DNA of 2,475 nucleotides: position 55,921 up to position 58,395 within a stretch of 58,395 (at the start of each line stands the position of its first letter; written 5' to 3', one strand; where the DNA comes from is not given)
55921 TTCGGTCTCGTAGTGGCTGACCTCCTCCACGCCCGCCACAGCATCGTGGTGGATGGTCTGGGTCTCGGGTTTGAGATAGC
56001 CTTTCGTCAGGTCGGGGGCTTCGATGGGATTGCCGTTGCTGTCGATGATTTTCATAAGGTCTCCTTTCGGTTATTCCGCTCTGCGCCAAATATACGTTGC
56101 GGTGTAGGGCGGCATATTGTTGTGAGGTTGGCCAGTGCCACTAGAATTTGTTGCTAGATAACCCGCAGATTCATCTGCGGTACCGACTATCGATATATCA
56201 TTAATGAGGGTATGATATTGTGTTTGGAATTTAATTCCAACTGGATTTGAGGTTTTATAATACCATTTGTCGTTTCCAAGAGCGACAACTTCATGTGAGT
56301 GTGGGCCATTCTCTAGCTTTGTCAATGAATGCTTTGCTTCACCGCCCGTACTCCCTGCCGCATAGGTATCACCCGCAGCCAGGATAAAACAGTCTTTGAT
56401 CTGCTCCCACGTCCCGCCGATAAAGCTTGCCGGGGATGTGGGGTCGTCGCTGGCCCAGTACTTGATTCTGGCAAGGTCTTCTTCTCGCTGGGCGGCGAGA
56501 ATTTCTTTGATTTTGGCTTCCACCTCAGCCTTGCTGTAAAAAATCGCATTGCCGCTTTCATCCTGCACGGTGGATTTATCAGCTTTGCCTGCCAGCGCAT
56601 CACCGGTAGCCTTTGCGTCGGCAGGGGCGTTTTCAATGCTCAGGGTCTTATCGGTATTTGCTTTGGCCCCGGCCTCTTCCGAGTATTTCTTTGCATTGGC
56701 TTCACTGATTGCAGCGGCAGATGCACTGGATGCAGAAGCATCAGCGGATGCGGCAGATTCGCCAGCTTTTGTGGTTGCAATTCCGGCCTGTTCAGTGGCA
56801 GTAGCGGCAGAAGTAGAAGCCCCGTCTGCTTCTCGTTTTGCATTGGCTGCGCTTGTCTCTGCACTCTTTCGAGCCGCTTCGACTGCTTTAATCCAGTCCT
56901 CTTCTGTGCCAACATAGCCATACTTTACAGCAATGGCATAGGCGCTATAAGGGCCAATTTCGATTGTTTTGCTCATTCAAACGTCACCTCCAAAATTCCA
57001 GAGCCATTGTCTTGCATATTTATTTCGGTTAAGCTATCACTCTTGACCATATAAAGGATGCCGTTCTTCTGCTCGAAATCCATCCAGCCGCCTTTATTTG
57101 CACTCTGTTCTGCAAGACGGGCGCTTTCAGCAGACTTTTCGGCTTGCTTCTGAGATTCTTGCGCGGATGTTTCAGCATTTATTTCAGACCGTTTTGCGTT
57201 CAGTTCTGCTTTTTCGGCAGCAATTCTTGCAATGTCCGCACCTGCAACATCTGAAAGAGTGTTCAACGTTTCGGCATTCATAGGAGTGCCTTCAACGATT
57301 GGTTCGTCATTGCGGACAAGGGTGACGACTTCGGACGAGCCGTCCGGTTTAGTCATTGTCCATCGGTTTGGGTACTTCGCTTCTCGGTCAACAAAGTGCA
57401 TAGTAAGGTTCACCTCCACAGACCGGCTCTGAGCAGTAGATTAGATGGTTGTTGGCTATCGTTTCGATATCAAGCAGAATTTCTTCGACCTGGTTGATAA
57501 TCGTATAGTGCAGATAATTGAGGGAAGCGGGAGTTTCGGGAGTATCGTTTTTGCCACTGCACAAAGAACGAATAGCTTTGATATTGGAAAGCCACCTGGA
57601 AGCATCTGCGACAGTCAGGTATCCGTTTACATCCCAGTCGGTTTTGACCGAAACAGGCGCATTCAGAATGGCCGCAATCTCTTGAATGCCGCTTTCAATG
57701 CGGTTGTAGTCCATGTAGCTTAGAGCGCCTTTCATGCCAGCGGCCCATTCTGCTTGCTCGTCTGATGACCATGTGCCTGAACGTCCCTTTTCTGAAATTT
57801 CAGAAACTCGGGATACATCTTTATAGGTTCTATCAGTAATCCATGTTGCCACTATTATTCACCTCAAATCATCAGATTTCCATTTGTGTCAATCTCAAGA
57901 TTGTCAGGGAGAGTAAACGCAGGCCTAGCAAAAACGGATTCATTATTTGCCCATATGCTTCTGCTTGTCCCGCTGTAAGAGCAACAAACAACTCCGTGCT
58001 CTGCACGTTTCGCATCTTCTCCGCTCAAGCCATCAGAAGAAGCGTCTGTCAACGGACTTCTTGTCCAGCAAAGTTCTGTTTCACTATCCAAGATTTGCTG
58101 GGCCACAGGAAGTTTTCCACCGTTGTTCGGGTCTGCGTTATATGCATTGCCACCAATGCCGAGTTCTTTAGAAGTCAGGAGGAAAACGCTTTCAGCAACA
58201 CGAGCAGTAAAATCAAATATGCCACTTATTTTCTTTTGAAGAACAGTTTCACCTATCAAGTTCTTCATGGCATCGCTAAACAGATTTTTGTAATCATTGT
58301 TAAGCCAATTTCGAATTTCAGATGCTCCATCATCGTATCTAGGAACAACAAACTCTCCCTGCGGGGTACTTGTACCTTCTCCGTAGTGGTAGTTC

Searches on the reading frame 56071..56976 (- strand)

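Call 10: search_protein_families(library=pfam, proteins=[window:56071-56976:-], max_evalue=0.01)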
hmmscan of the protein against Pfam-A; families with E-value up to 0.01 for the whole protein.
window:56071-56976:- (301 aa): 1 family
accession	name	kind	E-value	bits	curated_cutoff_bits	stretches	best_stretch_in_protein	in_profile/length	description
PF21939.1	Gp10_C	-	2.6e-07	32.1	27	1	176-299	15-138/139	Baseplate structural protein Gp10, C-terminal domain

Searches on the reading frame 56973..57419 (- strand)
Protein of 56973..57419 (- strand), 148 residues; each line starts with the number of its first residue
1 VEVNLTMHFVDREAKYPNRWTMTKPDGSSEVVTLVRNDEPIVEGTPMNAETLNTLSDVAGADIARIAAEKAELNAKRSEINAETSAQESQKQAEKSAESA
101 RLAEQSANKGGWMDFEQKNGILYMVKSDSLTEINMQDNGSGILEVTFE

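Call 20: search_protein_families(library=pfam, proteins=[window:56973-57419:-], max_evalue=0.01)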
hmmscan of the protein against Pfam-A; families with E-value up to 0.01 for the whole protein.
window:56973-57419:- (148 aa): 1 family
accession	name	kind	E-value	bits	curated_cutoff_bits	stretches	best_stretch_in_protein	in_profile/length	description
PF17887.7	Jak1_Phl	-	0.0029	18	26.1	1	81-139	51-109/140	Jak1 pleckstrin homology-like domain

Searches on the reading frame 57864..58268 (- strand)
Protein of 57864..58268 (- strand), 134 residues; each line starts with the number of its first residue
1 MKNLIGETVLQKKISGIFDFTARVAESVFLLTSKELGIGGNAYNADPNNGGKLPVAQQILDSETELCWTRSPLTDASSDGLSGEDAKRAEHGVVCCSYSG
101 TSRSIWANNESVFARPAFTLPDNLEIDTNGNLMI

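Call 20: search_protein_families(library=pfam, proteins=[window:57864-58268:-], max_evalue=0.01)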
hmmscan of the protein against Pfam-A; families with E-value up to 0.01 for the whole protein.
window:57864-58268:- (134 aa): 1 family
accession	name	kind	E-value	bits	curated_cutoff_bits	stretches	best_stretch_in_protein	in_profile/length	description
PF19789.6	DUF6273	-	0.0011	19.2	23.5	1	20-121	77-171/172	Domain of unknown function (DUF6273)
